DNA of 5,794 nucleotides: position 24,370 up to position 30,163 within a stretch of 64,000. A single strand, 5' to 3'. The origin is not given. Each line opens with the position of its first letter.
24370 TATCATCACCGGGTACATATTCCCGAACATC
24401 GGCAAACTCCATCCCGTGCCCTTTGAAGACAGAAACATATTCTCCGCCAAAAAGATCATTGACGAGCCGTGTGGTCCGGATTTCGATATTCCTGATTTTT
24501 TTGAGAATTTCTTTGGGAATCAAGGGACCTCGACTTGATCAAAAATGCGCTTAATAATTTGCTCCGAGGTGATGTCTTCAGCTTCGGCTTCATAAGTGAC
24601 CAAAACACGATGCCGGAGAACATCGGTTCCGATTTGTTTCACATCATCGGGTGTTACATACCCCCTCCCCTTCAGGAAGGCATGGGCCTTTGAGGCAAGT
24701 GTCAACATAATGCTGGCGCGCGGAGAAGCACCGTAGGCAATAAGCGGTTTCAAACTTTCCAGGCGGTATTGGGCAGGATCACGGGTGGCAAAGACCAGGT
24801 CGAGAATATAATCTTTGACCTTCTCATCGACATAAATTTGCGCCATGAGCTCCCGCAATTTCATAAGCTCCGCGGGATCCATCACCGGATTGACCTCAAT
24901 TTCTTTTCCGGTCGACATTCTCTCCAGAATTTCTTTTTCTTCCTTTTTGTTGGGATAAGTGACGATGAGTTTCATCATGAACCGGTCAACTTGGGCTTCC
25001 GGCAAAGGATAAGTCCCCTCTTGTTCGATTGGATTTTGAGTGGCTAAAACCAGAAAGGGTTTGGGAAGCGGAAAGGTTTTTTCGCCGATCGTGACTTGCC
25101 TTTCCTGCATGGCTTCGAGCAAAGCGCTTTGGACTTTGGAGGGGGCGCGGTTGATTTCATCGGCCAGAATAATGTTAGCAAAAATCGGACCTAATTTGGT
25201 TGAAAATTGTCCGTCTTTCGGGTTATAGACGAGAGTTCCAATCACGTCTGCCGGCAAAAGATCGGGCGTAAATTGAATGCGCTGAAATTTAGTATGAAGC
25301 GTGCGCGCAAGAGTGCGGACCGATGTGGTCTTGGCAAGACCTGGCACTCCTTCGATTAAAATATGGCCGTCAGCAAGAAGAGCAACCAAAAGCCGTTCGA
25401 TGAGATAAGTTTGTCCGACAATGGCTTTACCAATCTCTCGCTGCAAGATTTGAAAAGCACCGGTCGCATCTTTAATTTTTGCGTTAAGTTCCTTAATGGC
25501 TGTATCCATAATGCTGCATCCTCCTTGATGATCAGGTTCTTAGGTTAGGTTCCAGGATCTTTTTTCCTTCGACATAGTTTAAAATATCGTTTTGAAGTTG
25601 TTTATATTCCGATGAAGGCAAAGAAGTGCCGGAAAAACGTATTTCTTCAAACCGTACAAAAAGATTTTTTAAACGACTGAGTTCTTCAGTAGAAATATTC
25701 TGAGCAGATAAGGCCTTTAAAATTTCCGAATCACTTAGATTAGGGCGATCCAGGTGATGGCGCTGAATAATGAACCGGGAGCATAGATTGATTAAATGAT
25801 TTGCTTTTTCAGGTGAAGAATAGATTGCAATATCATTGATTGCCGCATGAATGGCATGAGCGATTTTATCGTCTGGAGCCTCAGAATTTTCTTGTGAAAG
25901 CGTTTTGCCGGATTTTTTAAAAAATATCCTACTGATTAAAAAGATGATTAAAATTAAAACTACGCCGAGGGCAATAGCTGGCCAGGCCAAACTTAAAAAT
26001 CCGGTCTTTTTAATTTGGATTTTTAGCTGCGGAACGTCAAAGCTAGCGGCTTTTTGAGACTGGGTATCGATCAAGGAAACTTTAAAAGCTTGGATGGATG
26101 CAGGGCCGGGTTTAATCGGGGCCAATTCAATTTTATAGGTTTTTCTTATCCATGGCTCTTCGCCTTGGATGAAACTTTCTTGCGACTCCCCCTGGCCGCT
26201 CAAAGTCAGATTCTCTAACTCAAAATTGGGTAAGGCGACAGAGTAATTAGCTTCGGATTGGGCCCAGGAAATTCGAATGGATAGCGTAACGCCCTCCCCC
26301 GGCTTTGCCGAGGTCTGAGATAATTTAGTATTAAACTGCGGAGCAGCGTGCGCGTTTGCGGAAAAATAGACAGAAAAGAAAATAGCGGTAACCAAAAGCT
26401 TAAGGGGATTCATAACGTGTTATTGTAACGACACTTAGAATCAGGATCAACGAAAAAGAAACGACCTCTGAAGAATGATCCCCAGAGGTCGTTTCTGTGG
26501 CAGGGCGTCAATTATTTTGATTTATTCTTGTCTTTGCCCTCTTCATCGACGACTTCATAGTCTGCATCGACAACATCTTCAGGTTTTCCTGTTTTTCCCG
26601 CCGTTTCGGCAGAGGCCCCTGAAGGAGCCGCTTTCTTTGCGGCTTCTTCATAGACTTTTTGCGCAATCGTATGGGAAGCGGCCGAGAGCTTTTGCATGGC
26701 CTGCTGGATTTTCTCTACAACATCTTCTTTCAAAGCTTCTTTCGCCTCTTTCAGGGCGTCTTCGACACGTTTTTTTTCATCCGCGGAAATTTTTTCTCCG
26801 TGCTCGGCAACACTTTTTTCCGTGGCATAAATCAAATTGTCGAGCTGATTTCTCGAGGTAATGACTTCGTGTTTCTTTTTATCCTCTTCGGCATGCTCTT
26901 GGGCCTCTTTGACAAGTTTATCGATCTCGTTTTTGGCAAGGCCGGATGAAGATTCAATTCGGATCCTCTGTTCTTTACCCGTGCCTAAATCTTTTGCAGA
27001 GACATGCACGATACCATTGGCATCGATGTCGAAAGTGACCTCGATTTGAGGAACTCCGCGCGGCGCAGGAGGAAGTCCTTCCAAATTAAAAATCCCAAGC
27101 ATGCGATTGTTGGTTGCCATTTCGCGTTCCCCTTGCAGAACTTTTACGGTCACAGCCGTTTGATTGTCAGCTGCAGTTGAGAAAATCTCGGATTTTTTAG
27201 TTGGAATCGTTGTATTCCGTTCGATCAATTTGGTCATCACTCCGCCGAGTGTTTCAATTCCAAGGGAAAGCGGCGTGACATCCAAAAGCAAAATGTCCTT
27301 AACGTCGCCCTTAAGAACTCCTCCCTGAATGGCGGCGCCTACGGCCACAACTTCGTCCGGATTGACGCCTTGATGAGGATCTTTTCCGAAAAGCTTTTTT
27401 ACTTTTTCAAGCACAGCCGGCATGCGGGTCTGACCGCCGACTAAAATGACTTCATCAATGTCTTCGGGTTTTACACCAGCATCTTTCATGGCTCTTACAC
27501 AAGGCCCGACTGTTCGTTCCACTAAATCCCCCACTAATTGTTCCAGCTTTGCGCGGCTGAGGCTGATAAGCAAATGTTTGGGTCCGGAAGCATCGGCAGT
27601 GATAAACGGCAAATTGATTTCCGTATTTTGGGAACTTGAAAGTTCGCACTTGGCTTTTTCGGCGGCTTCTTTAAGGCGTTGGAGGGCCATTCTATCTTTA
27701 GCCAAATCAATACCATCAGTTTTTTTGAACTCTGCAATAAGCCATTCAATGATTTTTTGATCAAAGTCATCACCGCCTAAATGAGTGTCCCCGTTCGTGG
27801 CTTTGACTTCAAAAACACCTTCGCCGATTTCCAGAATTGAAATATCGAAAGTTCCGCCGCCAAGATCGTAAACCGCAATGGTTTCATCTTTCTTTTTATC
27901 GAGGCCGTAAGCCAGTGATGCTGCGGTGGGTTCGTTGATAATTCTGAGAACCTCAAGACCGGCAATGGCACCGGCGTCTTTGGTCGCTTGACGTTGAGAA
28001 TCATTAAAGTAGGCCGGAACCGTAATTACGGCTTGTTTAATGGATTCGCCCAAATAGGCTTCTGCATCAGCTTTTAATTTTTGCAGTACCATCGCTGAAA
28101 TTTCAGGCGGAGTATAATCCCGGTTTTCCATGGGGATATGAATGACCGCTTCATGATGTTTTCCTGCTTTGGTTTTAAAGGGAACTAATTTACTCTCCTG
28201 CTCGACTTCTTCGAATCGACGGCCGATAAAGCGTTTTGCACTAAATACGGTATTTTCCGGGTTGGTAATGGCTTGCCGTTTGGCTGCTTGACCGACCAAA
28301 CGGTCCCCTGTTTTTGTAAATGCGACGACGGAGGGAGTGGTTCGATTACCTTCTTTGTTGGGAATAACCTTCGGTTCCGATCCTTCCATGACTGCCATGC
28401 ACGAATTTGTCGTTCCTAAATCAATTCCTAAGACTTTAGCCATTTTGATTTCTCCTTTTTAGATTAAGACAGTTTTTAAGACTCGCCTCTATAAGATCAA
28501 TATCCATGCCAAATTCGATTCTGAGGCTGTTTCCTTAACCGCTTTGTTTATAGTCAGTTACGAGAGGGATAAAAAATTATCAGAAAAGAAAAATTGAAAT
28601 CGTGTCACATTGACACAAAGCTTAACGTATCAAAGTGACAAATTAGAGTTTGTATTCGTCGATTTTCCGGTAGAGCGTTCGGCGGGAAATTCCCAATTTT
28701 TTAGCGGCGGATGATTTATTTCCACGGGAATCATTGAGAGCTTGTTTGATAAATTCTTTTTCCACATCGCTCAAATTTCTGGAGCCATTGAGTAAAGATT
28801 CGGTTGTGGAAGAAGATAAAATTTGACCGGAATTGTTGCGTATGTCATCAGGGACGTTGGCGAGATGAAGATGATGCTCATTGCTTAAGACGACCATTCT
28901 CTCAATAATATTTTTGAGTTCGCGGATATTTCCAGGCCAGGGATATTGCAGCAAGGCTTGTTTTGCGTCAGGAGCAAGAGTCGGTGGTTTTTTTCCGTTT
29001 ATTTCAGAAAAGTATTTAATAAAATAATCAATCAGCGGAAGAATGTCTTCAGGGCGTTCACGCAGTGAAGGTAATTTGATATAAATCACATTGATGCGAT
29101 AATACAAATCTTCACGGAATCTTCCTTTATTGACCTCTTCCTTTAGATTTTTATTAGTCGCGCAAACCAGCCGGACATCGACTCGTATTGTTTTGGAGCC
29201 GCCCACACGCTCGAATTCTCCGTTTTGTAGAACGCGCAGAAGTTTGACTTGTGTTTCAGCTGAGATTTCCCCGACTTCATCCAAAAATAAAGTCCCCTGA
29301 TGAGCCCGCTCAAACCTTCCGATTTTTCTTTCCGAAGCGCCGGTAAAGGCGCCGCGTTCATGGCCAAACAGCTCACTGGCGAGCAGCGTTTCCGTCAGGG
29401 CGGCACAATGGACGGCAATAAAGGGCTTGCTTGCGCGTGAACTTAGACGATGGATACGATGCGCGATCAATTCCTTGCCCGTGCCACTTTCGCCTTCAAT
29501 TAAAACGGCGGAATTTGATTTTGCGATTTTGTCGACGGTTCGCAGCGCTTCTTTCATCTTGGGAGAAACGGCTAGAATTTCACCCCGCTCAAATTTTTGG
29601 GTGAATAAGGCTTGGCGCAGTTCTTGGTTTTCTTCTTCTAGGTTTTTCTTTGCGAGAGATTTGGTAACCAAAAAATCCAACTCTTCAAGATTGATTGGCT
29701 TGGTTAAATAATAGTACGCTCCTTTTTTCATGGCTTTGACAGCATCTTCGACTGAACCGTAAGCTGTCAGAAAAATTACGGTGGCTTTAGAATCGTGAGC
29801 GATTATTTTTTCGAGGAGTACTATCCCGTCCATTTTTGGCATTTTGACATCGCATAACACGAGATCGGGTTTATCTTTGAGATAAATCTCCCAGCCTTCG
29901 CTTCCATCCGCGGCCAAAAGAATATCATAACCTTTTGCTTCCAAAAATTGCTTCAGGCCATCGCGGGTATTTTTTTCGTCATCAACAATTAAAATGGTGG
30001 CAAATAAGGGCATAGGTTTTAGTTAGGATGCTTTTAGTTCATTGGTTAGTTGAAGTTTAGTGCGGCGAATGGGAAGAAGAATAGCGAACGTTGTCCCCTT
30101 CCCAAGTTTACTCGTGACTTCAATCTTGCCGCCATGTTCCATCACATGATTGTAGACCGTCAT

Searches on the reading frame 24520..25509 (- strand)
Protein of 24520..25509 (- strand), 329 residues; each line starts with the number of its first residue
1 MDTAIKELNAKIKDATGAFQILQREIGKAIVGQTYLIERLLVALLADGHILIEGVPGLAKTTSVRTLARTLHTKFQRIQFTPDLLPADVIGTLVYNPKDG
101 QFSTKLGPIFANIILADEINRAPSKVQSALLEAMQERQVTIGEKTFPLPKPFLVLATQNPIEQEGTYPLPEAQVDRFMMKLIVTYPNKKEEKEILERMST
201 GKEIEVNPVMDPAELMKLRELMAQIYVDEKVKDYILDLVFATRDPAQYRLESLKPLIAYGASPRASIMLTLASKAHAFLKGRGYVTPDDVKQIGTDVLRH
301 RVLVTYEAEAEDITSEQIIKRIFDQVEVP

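Call 6: search_protein_families(library=pfam, proteins=[window:24520-25509:-])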
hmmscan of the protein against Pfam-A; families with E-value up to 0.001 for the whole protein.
window:24520-25509:- (329 aa): 7 families
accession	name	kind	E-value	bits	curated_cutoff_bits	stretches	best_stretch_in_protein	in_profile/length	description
PF07726.17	AAA_3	-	1.9e-66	222.4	27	1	49-179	1-131/131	ATPase family associated with various cellular activities (AAA)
PF17863.7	AAA_lid_2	-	4.7e-22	78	22.7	1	255-322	7-74/74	AAA lid domain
PF20030.5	bpMoxR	-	1.2e-17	64.1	27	1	23-215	7-195/205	MoxR domain in the MoxR-vWA-beta-propeller ternary systems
PF07728.20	AAA_5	-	2.1e-15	57.4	22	1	49-177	1-139/139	AAA domain (dynein-related subfamily)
PF05496.18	RuvB_N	-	2.2e-05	24.7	27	1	48-141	34-115/159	Holliday junction DNA helicase RuvB P-loop domain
PF00493.29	MCM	-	0.00026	20.6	23.3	1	44-161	54-174/224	MCM P-loop domain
PF00004.35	AAA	-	0.00045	21.1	21.2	0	50-160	1-111/131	ATPase family associated with various cellular activities (AAA)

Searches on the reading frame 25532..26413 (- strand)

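Call 6: search_protein_families(library=pfam, proteins=[window:25532-26413:-])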
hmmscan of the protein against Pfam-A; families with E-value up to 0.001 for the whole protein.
window:25532-26413:- (293 aa): 1 family
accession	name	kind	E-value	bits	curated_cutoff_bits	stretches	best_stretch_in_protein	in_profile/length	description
PF13584.12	BatD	-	0.0002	22.4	24.1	1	30-119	2-82/92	BatD DUF11 like domain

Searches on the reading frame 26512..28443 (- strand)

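Call 6: search_protein_families(library=pfam, proteins=[window:26512-28443:-])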
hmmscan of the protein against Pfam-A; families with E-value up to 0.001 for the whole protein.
window:26512-28443:- (643 aa): 2 families
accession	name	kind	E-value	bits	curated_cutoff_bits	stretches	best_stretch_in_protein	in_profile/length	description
PF00012.26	HSP70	-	1.7e-271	902.1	20.6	1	4-599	1-599/599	Hsp70 protein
PF06723.19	MreB_Mbl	-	3.4e-13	49.6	27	1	114-249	72-202/327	MreB/Mbl protein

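Call 63: search_protein_families(library=ncbifam, proteins=[window:26512-28443:-], max_evalue=0.00001)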
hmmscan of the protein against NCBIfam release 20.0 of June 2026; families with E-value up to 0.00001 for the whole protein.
window:26512-28443:- (643 aa): 13 families
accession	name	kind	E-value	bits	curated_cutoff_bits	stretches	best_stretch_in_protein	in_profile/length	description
NF001413.0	PRK00290.1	equivalog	0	1037.4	648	1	1-634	1-623/625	molecular chaperone DnaK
TIGR02350.1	prok_dnaK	equivalog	4.3e-301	999.6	822.55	1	3-598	1-595/596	molecular chaperone DnaK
NF009947.0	PRK13411.1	equivalog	1.6e-279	928.6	1002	1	1-617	1-619/662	molecular chaperone DnaK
NF009946.0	PRK13410.1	equivalog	1.4e-257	856.3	1019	1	1-606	1-610/669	molecular chaperone DnaK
NF003520.0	PRK05183.1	subfamily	2.5e-195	650.5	620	1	5-606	22-613/621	Fe-S protein assembly chaperone HscA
TIGR01991.1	HscA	equivalog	3.4e-194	646.7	708.55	1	5-605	2-592/600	Fe-S protein assembly chaperone HscA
NF002399.0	PRK01433.1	equivalog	1.6e-128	429.9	743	1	4-589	21-569/595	Fe-S protein assembly chaperone HscA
NF008673.0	PRK11678.1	equivalog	1.2e-22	80.4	331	2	115-209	129-231/450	molecular chaperone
TIGR02529.1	EutJ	subfamily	1.5e-14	54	152.1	1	117-222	43-143/239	ethanolamine utilization protein EutJ family protein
NF011660.0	PRK15080.1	equivalog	3.8e-13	49.3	182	1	118-222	77-176/277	ethanolamine utilization protein EutJ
NF010539.0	PRK13927.1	subfamily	7.5e-13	48.1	293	1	130-242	94-201/339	rod shape-determining protein MreB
TIGR00904.1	mreB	subfamily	5.1e-12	45.5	365.75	1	137-242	100-200/334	MreB/Mrl family cell shape determining protein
NF010540.1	PRK13929.1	exception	4.5e-10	39.1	515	1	104-239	65-197/334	rod-share determining protein MreBH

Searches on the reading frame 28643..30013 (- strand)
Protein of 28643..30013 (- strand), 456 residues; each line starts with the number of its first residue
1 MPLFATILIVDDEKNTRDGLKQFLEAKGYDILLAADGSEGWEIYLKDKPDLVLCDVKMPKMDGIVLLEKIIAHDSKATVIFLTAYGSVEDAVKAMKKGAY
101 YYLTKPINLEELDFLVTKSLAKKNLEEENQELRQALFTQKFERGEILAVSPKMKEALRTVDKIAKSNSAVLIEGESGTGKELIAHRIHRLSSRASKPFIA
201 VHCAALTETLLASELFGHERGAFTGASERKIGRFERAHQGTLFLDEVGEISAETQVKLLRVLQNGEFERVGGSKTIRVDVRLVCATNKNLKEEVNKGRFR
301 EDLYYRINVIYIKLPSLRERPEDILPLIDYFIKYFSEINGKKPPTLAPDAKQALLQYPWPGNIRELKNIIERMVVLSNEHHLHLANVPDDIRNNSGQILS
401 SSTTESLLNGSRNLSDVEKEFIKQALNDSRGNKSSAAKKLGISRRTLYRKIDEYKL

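Call 6: search_protein_families(library=pfam, proteins=[window:28643-30013:-])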
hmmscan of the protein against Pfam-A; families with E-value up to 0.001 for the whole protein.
window:28643-30013:- (456 aa): 9 families
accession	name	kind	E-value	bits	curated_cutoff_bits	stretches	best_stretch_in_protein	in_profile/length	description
PF00158.32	Sigma54_activat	-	1.1e-72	243.7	20.2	1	148-312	3-167/168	Sigma-54 interaction domain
PF00072.30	Response_reg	-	7.4e-31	107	30.2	1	7-112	1-106/111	Response regulator receiver domain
PF25601.1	AAA_lid_14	-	2.3e-25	88.6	27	1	318-395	1-78/87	AAA+ ATPase lid domain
PF14532.12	Sigma54_activ_2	-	1.5e-21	77.6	25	1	148-317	2-138/138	Sigma-54 interaction domain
PF02954.25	HTH_8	-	1.6e-17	63.4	22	1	414-454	2-42/42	Bacterial regulatory protein, Fis family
PF07728.20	AAA_5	-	2.4e-08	34.5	22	1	170-290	2-125/139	AAA domain (dynein-related subfamily)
PF01078.27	Mg_chelatase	-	1.8e-07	31.2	20.3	1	164-288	19-158/207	Magnesium chelatase, subunit ChlI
PF07724.20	AAA_2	-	5.5e-07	30.2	27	1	168-295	4-132/166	AAA domain (Cdc48 subfamily)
PF00004.35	AAA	-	9.1e-06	26.6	21.2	1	170-303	1-127/131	ATPase family associated with various cellular activities (AAA)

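Call 22: find_related_loci(query=window:28643-30013:-, collection=genome_contigs, flank=3000)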
Query window:28643-30013:- (456 aa) in genome_contigs; peptide patterns used: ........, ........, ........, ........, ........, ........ (x = any residue, [..] = any of these).
600 stretches matched a pattern (row limit reached: there are more); 570 encode a relative of the query (tblastn E <= 1e-3); the best 80 are kept; 80 distinct loci.
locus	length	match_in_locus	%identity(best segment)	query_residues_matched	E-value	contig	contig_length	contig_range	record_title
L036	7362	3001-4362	51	7-456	6e-140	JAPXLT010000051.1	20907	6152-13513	MAG: Lentisphaeria bacterium isolate binned_ad_5.23 NODE_2480_length_20907_cov_2.999471, whole genome shotgun sequence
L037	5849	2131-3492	51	7-456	2e-139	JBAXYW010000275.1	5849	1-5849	MAG: Lentisphaeria bacterium isolate SO_2016_CLC_T1_27 scaffold21126_PH3_Jul14_2016, whole genome shotgun sequence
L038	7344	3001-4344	48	5-451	2e-132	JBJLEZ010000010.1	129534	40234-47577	MAG: Coraliomargaritaceae bacterium isolate LRMED-414 Puniceicoccaceae-LRMED-414-C10, whole genome shotgun sequence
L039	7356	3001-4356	49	6-456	9e-131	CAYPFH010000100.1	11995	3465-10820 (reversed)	MAG TPA_asm: uncultured Desulfobacterales bacterium isolate SRP141376_co4_188 genome assembly, contig: NODE_8873_length_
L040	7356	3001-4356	49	6-456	1e-130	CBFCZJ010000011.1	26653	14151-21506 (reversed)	MAG TPA_asm: uncultured Desulfobacterales bacterium isolate SRR6194934_metabat2_34 genome assembly, contig: ERZ781394.48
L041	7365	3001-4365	48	3-456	2e-130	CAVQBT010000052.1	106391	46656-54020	MAG: uncultured delta proteobacterium isolate MFD02923.bin.2.3 genome assembly, contig: contig_53553, whole genome shotg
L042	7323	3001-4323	47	6-456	5e-130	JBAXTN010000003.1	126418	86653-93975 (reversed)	MAG: bacterium isolate ELA636 MAG636_3, whole genome shotgun sequence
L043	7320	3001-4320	48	7-453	2e-128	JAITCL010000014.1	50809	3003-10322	MAG: Treponema sp. isolate Nl494_bin32 k119_552212, whole genome shotgun sequence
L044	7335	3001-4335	48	5-456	1e-127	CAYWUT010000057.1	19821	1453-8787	MAG TPA_asm: uncultured Spirochaetota bacterium isolate binchicken_co334_240 genome assembly, contig: NODE_4688_length_1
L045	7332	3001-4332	48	6-456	1e-127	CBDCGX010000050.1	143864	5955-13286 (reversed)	MAG: Spirochaetia bacterium isolate c866802b-359c-49ed-b75d-c088f144e9cc genome assembly, contig: ctg85157, whole genome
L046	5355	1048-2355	47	6-451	1e-127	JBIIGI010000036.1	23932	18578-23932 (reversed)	MAG: Chthoniobacterales bacterium isolate ME2001-07-16D8pf_3300042503_group1_bin107 Rohwer_bin2614_scaffold_1304_c1, who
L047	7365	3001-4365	48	3-456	2e-127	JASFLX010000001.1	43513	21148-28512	MAG: Desulfobacterales bacterium isolate D0817M20remetaG_Bin_243 D0817M20remetaG_FD_scaffold_70_c1, whole genome shotgun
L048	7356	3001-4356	48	6-456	4e-127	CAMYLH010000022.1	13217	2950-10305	MAG: uncultured Desulfobacterales bacterium isolate FCS_M_Desulfobacterota_02 genome assembly, contig: scaffold_5403, wh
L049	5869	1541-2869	47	5-454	3e-127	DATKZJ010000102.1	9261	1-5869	MAG TPA_asm: Spirochaetota bacterium isolate SMAG_U14242 k141_3424881, whole genome shotgun sequence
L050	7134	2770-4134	47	3-456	1e-126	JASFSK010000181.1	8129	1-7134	MAG: Desulfobacterales bacterium isolate D1103S02metaG_Bin_146 D1103S02metaG_FD_scaffold_2210_c1, whole genome shotgun s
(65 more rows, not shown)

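Call 63: search_protein_families(library=ncbifam, proteins=[window:28643-30013:-], max_evalue=0.00001)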
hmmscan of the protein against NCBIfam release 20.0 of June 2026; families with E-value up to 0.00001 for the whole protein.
window:28643-30013:- (456 aa): 113 families (the best 25 are shown)
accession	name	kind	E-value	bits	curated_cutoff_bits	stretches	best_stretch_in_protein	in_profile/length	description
NF008469.0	PRK11361.1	equivalog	1.2e-150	502.2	714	1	5-455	5-455/461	acetoacetate metabolism transcriptional regulator AtoC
TIGR01818.1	ntrC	equivalog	1e-130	436.7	558.6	1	7-453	1-462/463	nitrogen regulation protein NR(I)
TIGR02915.1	PEP_resp_reg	equivalog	1.1e-123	413.5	502.6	1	7-455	1-443/445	PEP-CTERM-box response regulator transcription factor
NF007689.0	PRK10365.1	equivalog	1.8e-122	409.3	760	1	6-451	7-439/441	sigma-54-dependent response regulator transcription factor ZraR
NF051870.1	NAssimRespRegNtrX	equivalog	7.5e-117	391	600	1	6-452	3-448/452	nitrogen assimilation response regulator NtrX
NF041946.1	LuxO_transreg_Vib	equivalog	5.4e-116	388.1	800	1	12-454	4-460/463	quorum-sensing sigma-54 dependent transcriptional regulator LuxO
NF041552.1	TF_PrdR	equivalog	2.3e-114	382.8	795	1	123-455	249-577/577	sigma-54 dependent transcriptional regulator PrdR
TIGR01817.1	nifA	equivalog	1.9e-111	373.4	528.85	1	125-419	176-466/534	nif-specific transcriptional activator NifA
NF008176.1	PRK10923.1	equivalog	2.9e-109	365.7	620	1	6-454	5-466/469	nitrogen regulation protein NR(I)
NF038308.1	RNA_repair_RtcR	equivalog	6.4e-105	352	650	1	91-455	126-512/530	RNA repair transcriptional activator RtcR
NF050807.1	TransRegFlbDCaul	equivalog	2.6e-103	346.3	750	1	142-455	116-439/454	sigma-54-dependent transcriptional regulator FlbD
NF011695.0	PRK15115.1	equivalog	1e-99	334.3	763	1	5-452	7-434/445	two-component system response regulator GlrR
NF003451.0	PRK05022.1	equivalog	3.2e-99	333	476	1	123-449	166-503/512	nitric oxide reductase transcriptional regulator NorR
NF049963.1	RespRegFlgRCampy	domain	1.9e-96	323.6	750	1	7-456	3-429/429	fla regulon two-component system response regulator FlgR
TIGR02329.1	propionate_PrpR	equivalog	2.5e-94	316.8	499.2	1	130-452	198-525/526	propionate catabolism operon regulatory protein PrpR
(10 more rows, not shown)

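Call 88: search_protein_families(library=ncbifam, proteins=[L044:4500-5417:+], max_evalue=1e-10)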
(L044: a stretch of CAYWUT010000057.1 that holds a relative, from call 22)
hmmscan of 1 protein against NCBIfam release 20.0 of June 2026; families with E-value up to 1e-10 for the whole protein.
L044:4500-5417:+ (305 aa): 44 families (the best 25 are shown)
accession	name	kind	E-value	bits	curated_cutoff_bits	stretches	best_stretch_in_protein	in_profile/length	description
NF004208.0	PRK05658.1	equivalog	1.8e-90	304.7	555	1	63-302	391-629/631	RNA polymerase sigma factor RpoD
NF006666.0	PRK09210.1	equivalog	8.3e-85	285.3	572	1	33-302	101-369/370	RNA polymerase sigma factor RpoD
TIGR02997.1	Sig70-cyanoRpoD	subfamily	5.2e-81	272.2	384.5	1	63-290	73-298/298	RNA polymerase sigma factor, RpoD/SigA family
NF041931.2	MzaA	equivalog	1.8e-80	271.7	800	1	64-303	475-715/726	MZA anti-phage system associated sigma-70 family RNA polymerase sigma factor MzaA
TIGR02394.1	rpoS_proteo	equivalog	5.8e-80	268.8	378.7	1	29-297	11-278/285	RNA polymerase sigma factor RpoS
TIGR02393.1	RpoD_Cterm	equivalog_domain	6.8e-79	264.8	354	1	65-302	1-237/238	RNA polymerase sigma factor RpoD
NF004561.0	PRK05901.1-3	equivalog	1.1e-78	265.7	582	1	58-302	294-536/537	RNA polymerase sigma factor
NF005785.0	PRK07598.1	equivalog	1.4e-78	264.6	554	1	63-303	174-412/415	RNA polymerase sigma factor SigC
NF004207.0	PRK05657.1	equivalog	9.7e-78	261.8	394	1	29-299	54-323/329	RNA polymerase sigma factor RpoS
NF005920.0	PRK07921.1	subfamily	4.2e-76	256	464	1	46-302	73-327/328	RNA polymerase sigma factor SigB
NF005643.0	PRK07406.1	equivalog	2.1e-74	250.9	500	1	63-303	159-397/397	RNA polymerase sigma factor RpoD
NF004560.0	PRK05901.1-1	equivalog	8.8e-71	239.5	711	1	58-302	273-515/516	RNA polymerase sigma factor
NF005642.0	PRK07405.1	subfamily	8.6e-66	222.3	524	1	56-301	75-315/318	RNA polymerase sigma factor SigD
NF004615.0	PRK05949.1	subfamily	1.1e-63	215.1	530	1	60-302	88-325/327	RNA polymerase sigma factor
NF004562.0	PRK05901.1-4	equivalog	1.8e-63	214.9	779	1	57-302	309-553/571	RNA polymerase sigma factor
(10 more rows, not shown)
